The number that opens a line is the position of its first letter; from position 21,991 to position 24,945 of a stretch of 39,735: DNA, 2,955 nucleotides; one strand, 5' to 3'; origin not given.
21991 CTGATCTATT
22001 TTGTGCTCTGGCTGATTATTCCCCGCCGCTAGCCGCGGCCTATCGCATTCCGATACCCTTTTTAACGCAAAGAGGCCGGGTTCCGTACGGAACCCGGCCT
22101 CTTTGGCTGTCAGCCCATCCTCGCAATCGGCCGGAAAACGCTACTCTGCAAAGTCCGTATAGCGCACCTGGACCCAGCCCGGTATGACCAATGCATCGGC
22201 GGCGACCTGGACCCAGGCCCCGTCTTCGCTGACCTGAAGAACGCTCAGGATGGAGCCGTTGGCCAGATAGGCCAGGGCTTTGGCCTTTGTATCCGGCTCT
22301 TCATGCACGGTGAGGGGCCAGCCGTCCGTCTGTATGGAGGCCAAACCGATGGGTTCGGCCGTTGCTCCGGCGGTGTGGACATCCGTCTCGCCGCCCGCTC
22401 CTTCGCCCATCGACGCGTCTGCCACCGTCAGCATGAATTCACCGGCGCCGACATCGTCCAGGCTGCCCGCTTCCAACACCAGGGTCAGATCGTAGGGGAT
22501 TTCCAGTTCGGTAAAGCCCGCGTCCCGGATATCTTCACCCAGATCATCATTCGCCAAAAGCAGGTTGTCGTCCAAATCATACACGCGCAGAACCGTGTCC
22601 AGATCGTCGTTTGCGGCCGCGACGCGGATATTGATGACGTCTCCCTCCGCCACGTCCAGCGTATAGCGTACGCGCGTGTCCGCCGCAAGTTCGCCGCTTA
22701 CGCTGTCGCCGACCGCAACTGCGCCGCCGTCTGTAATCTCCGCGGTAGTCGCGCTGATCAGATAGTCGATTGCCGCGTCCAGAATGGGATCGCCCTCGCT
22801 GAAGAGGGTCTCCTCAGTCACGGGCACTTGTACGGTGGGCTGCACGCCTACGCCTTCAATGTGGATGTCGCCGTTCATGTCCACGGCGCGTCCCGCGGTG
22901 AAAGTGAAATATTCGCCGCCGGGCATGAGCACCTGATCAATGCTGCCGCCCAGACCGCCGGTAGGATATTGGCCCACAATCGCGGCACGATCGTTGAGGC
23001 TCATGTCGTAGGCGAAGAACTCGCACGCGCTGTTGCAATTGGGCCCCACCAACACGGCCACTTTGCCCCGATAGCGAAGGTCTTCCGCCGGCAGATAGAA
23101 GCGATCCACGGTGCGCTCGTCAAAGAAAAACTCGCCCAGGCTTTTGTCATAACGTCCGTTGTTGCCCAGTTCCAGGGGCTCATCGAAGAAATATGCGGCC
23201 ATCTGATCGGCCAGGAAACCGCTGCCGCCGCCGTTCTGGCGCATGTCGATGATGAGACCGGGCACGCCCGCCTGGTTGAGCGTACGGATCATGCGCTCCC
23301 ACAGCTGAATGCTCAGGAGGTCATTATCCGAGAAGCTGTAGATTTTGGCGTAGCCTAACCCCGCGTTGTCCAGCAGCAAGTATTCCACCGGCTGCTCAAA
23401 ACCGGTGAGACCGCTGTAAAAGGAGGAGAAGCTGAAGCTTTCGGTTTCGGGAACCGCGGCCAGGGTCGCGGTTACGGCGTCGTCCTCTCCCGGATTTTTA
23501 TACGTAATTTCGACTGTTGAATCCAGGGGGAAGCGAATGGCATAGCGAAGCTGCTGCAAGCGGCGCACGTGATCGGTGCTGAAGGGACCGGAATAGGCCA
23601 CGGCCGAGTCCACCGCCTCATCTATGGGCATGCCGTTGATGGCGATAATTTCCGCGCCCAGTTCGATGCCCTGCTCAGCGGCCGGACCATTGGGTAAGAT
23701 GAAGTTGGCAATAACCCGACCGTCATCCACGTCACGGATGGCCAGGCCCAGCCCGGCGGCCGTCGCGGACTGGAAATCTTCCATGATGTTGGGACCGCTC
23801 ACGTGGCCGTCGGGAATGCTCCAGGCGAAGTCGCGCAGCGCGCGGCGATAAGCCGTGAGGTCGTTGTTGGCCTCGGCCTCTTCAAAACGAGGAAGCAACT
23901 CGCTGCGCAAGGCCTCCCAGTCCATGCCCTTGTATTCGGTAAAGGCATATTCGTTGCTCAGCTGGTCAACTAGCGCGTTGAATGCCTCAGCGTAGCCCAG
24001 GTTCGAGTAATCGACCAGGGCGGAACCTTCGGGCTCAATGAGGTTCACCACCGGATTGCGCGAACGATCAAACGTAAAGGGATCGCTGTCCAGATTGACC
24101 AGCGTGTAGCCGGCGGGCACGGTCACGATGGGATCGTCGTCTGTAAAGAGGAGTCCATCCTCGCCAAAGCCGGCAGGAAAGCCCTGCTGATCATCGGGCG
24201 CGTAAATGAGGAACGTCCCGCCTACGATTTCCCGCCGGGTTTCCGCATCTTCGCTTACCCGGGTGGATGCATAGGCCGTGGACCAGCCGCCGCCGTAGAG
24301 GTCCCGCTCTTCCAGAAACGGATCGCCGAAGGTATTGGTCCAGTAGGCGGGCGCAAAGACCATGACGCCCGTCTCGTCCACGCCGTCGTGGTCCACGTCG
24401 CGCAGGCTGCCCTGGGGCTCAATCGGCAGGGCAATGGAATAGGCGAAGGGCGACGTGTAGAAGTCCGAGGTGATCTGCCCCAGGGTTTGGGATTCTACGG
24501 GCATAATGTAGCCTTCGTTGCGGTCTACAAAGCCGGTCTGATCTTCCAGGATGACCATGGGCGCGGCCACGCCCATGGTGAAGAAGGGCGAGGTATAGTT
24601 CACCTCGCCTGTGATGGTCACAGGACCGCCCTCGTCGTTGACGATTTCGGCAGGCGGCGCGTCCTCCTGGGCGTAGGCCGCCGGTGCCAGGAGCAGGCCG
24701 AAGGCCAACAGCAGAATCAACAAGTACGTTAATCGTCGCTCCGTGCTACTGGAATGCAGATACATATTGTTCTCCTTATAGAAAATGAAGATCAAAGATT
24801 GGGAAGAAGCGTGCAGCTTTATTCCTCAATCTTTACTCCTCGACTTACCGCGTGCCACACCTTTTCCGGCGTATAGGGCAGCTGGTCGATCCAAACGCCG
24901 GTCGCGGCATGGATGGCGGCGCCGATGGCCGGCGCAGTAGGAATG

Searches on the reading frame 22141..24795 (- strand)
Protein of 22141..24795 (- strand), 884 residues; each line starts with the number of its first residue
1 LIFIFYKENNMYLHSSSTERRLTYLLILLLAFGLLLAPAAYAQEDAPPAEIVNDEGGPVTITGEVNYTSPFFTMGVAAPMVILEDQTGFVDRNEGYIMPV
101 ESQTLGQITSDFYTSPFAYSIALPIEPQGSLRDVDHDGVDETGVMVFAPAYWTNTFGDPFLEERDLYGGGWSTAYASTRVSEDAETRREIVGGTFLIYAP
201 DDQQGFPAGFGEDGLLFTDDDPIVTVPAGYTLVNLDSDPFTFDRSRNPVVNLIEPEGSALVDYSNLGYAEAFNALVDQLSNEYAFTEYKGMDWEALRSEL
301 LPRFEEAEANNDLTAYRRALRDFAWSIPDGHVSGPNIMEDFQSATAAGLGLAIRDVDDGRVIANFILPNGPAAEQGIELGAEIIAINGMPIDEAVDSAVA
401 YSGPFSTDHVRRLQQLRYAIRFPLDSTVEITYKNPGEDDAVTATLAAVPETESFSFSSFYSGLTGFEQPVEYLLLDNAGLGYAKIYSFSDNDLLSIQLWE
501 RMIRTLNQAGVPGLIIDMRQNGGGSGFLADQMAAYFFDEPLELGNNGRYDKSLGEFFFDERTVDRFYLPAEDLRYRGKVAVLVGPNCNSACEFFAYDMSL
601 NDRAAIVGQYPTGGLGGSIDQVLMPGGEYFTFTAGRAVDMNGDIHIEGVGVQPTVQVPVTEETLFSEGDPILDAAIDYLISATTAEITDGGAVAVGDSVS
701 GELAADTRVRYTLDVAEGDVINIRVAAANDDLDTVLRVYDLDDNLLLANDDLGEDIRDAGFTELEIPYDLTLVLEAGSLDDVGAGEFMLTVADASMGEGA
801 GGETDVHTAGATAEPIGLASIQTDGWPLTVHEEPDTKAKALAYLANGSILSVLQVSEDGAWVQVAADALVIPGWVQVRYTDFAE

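Call 49: search_protein_families(library=pfam, proteins=[window:22141-24795:-], max_evalue=0.001)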
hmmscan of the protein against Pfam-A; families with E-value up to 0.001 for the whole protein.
window:22141-24795:- (884 aa): 6 families
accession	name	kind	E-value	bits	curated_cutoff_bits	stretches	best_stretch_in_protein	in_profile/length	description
PF03572.23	Peptidase_S41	-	4.8e-24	85.3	24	1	480-657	2-165/165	Peptidase family S41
PF08239.17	SH3_3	-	3.2e-06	27.6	27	1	828-879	3-52/54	Bacterial SH3 domain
PF00595.29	PDZ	-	4.8e-06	27.3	23.2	1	345-396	8-63/81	PDZ domain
PF14684.11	Tricorn_C1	-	0.00013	22.2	24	1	268-313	5-50/59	Tricorn protease C1 domain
PF17820.7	PDZ_6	-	0.00064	19.9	27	0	368-392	7-31/54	PDZ domain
PF13180.12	PDZ_2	-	0.00087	20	27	0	348-398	2-51/80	PDZ domain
